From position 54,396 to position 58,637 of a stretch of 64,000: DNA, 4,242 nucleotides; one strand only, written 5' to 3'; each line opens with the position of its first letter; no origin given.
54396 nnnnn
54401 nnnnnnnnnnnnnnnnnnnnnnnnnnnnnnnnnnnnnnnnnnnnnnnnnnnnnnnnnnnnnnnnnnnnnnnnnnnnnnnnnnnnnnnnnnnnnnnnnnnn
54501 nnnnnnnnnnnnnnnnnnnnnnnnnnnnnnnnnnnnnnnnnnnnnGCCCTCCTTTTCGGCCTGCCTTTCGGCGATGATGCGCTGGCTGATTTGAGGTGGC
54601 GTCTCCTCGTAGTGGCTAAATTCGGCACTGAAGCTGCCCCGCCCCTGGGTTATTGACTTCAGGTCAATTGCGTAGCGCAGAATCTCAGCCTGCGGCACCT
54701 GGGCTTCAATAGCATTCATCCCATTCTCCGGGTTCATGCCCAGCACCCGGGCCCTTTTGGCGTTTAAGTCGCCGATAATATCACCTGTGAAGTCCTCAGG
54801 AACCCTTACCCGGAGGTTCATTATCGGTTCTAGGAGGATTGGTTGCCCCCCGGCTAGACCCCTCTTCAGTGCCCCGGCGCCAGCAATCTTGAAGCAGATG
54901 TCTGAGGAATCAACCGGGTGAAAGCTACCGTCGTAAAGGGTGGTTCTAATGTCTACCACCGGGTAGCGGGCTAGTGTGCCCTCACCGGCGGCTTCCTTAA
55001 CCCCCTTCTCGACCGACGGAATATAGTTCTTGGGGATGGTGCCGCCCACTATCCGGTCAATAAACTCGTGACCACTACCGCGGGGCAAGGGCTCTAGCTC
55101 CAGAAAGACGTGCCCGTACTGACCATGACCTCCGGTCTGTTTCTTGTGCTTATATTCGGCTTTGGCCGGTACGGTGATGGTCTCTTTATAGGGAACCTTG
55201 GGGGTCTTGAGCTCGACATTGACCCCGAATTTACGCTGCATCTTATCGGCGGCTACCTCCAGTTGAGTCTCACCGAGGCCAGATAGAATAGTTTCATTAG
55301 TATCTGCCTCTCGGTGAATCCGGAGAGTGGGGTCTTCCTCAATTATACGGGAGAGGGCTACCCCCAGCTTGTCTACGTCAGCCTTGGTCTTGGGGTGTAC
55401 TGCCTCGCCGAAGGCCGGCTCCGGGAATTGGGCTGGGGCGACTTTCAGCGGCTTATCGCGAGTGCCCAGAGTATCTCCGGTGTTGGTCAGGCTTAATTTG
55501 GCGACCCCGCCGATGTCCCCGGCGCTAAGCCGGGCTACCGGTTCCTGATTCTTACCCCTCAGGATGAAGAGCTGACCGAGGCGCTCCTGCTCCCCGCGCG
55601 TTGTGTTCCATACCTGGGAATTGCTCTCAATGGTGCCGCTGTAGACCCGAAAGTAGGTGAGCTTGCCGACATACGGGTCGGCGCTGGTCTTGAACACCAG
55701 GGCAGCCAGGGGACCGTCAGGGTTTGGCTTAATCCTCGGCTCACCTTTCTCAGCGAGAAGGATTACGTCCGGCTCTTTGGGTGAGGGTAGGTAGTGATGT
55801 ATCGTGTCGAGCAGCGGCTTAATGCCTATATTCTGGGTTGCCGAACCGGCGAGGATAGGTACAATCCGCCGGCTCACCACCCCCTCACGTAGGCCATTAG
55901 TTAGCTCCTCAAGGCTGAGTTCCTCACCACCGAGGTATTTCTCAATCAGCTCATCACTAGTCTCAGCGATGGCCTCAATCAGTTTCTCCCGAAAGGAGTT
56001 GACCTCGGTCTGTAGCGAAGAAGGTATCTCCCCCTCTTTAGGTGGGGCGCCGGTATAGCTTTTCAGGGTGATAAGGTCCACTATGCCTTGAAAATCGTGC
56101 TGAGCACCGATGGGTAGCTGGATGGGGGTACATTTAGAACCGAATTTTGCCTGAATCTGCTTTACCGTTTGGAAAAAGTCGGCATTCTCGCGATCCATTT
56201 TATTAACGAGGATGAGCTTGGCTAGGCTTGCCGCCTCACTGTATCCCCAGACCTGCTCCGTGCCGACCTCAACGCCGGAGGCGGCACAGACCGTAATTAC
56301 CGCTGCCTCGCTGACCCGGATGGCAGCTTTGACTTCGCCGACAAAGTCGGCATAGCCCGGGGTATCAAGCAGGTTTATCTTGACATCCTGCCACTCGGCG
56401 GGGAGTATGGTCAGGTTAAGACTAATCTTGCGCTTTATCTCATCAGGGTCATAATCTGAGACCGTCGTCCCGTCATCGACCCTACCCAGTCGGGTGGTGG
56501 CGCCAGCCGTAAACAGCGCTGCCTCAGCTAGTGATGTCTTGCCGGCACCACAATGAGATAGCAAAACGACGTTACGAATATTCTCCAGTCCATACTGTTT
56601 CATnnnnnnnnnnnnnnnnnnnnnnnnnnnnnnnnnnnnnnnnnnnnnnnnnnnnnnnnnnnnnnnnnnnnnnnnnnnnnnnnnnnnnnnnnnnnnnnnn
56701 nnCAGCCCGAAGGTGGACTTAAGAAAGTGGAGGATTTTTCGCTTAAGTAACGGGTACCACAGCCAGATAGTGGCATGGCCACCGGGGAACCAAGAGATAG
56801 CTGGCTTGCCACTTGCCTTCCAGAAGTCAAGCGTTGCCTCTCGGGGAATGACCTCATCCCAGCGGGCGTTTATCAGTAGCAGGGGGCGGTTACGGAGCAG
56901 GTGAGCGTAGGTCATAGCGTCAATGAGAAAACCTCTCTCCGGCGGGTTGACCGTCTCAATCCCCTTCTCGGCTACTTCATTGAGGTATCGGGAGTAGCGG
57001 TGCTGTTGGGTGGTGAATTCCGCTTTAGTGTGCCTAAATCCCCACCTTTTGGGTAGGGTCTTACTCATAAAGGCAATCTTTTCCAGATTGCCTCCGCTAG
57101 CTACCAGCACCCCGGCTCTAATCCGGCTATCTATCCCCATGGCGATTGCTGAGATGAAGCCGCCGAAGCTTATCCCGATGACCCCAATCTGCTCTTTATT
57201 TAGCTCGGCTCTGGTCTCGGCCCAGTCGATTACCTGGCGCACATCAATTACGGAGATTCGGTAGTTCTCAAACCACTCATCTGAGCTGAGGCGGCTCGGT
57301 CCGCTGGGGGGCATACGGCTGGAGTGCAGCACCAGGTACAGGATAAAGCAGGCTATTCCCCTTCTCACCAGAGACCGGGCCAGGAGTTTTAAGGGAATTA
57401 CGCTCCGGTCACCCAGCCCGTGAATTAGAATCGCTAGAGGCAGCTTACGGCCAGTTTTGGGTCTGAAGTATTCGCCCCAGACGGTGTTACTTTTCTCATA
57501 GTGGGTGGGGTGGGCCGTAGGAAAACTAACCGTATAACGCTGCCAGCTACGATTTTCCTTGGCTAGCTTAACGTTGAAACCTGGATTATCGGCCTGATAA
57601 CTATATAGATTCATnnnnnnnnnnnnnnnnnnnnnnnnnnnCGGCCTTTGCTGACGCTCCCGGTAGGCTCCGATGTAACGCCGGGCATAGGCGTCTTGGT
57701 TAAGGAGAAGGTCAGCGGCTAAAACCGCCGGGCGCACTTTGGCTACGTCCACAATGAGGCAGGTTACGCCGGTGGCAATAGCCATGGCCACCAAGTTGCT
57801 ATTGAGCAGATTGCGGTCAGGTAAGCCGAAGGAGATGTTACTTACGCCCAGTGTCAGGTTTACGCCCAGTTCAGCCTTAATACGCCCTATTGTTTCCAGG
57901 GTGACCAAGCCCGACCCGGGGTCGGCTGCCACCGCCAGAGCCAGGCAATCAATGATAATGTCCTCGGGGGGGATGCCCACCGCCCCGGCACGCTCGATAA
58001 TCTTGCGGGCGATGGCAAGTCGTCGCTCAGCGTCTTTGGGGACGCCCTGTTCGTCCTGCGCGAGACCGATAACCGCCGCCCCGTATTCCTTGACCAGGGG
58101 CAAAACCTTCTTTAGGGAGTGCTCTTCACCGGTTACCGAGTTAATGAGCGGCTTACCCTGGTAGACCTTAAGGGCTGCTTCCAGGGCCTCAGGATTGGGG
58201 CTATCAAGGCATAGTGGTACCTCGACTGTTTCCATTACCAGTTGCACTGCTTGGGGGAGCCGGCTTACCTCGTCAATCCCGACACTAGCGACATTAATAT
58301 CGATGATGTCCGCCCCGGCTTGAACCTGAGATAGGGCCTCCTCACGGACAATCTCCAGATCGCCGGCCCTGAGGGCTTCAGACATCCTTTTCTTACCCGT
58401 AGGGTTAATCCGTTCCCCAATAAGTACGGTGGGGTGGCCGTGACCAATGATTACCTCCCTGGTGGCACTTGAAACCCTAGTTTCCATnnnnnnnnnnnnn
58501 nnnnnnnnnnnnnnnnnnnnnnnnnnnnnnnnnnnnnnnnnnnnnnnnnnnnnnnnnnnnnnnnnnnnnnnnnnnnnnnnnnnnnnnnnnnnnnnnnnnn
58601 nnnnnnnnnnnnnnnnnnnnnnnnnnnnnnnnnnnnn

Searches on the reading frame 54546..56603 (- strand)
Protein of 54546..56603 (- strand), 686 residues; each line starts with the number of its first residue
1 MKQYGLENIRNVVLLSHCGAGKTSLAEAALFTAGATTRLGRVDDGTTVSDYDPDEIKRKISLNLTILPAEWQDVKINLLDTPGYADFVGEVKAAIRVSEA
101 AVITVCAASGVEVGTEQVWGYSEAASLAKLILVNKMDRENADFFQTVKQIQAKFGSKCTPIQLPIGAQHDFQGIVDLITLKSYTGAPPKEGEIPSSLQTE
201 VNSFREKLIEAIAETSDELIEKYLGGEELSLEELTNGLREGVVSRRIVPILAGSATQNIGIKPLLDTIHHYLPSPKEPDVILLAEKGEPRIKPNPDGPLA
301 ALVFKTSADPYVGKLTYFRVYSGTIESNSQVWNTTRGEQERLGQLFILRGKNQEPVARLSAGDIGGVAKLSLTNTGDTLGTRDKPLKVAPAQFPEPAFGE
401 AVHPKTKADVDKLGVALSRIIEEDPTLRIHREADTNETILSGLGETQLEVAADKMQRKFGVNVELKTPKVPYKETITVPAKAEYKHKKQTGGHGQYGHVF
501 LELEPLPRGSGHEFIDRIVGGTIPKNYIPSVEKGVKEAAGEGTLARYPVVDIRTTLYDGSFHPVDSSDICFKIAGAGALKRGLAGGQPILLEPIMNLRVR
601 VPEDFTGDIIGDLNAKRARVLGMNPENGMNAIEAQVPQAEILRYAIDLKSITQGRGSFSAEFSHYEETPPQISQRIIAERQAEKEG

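Call 67: search_protein_families(library=ncbifam, proteins=[window:54546-56603:-], max_evalue=1e-8)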
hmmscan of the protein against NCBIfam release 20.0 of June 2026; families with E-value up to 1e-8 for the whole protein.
window:54546-56603:- (686 aa): 19 families
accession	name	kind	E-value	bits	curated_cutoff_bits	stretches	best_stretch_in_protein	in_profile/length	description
NF009381.0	PRK12740.1-5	subfamily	1.1e-284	946.2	583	1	1-684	1-689/692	elongation factor G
TIGR00484.1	EF-G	equivalog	1.6e-214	714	659.4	1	4-681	5-690/691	elongation factor G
NF009377.1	PRK12740.1-1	equivalog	5.2e-202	673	890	1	7-676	11-698/700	elongation factor G-like protein EF-G2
NF009891.0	PRK13351.1-1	equivalog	1.8e-200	668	597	1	1-682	1-679/681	elongation factor G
NF058620.1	EFG2_Bacteroid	exception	5.1e-179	597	1000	2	1-509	1-511/717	elongation factor G2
NF009379.0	PRK12740.1-3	equivalog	6.8e-163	543.8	513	1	7-682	6-672/674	elongation factor G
NF012153.1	tet_protect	equivalog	9.7e-99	331.3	775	1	11-665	2-614/614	tetracycline resistance ribosomal protection protein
TIGR00490.1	aEF-2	equivalog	4.6e-70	236.6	738.45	3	282-507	273-495/720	elongation factor EF-2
NF000120.3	47473_otr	exception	2.1e-68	231.4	900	1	11-659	4-607/608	tetracycline resistance ribosomal protection protein Otr(A)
NF033148.1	tet_protect_M_W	exception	3e-65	220.8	1100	2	209-669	175-614/639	TetM/TetW/TetO/TetS family tetracycline resistance ribosomal protection protein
NF012155.1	tet_protect_M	exception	3.5e-53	180.8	1420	2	209-668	175-613/639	tetracycline resistance ribosomal protection protein Tet(M)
NF012154.0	tet_protect_Q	exception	1.8e-52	178.5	1425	2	205-676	173-622/638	tetracycline resistance ribosomal protection protein Tet(Q)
NF001964.0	PRK00741.1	equivalog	7.9e-51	173.1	473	1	8-479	11-476/529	peptide chain release factor 3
NF009892.0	PRK13351.1-3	equivalog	4.1e-45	154.4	640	2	8-156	2-155/623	elongation factor G-like protein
TIGR01394.1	TypA_BipA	equivalog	2.7e-43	148.1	757.3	2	9-149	1-139/594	translational GTPase TypA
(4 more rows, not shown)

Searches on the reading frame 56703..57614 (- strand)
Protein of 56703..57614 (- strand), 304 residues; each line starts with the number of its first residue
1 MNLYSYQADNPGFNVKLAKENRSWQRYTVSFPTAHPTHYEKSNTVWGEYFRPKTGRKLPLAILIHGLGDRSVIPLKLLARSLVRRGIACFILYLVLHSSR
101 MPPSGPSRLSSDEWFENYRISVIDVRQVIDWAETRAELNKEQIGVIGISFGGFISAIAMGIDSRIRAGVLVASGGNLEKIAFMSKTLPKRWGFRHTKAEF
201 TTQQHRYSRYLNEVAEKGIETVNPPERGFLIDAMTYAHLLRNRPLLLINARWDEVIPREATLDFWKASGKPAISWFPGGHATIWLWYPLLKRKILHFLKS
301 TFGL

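Call 65: search_protein_families(library=pfam, proteins=[window:56703-57614:-], max_evalue=0.001)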
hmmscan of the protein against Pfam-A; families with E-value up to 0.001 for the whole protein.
window:56703-57614:- (304 aa): 7 families
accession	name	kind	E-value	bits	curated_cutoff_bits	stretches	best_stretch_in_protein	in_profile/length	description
PF00561.26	Abhydrolase_1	-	4e-11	43.5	25.8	1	62-281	4-194/245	alpha/beta hydrolase fold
PF09752.15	ABHD18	-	7e-08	32.4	21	1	41-164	73-198/351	Alpha/beta hydrolase domain containing 18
PF00326.27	Peptidase_S9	-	6.9e-07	29.4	22.6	1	122-264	45-166/213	Prolyl oligopeptidase family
PF12697.13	Abhydrolase_6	-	1.9e-06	29.1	26.3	1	62-280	2-204/217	Alpha/beta hydrolase family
PF02129.25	Peptidase_S15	-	4.9e-05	23.6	23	1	122-205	77-160/262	X-Pro dipeptidyl-peptidase (S15 family)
PF12146.15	Hydrolase_4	-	6.6e-05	22.8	27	1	62-267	8-216/239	Serine aminopeptidase, S33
PF03403.19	PAF-AH_p_II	-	0.00013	21.1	20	0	127-170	207-250/372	Platelet-activating factor acetylhydrolase, isoform II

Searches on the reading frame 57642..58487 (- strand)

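Call 65: search_protein_families(library=pfam, proteins=[window:57642-58487:-], max_evalue=0.001)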
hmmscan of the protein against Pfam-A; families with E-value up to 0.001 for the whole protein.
window:57642-58487:- (282 aa): 2 families
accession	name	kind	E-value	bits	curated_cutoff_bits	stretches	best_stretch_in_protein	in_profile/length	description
PF00809.28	Pterin_bind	-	4.3e-36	125.2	25.5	1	24-247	1-244/244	Pterin binding enzyme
PF03599.22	CdhD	-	1.5e-09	37.6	24.8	1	54-183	63-178/387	CO dehydrogenase/acetyl-CoA synthase delta subunit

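Call 67: search_protein_families(library=ncbifam, proteins=[window:57642-58487:-], max_evalue=1e-8)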
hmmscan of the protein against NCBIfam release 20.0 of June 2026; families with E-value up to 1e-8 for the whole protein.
window:57642-58487:- (282 aa): 4 families
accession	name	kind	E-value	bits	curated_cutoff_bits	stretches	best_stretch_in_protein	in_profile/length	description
NF005719.0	PRK07535.1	domain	2.2e-85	286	259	1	21-280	2-263/268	methyltetrahydrofolate:corrinoid/iron-sulfur protein methyltransferase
TIGR02082.1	metH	equivalog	1.4e-46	158.7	1010.85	1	5-253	328-591/1182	methionine synthase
NF040758.1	CODH_ACS_meth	exception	4e-39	134.5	370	1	21-272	5-259/261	carbon monoxide dehydrogenase/acetyl-CoA synthase methytransferase subunit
NF007024.0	PRK09490.1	equivalog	4.7e-32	110.8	1497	1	10-250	350-605/1234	methionine synthase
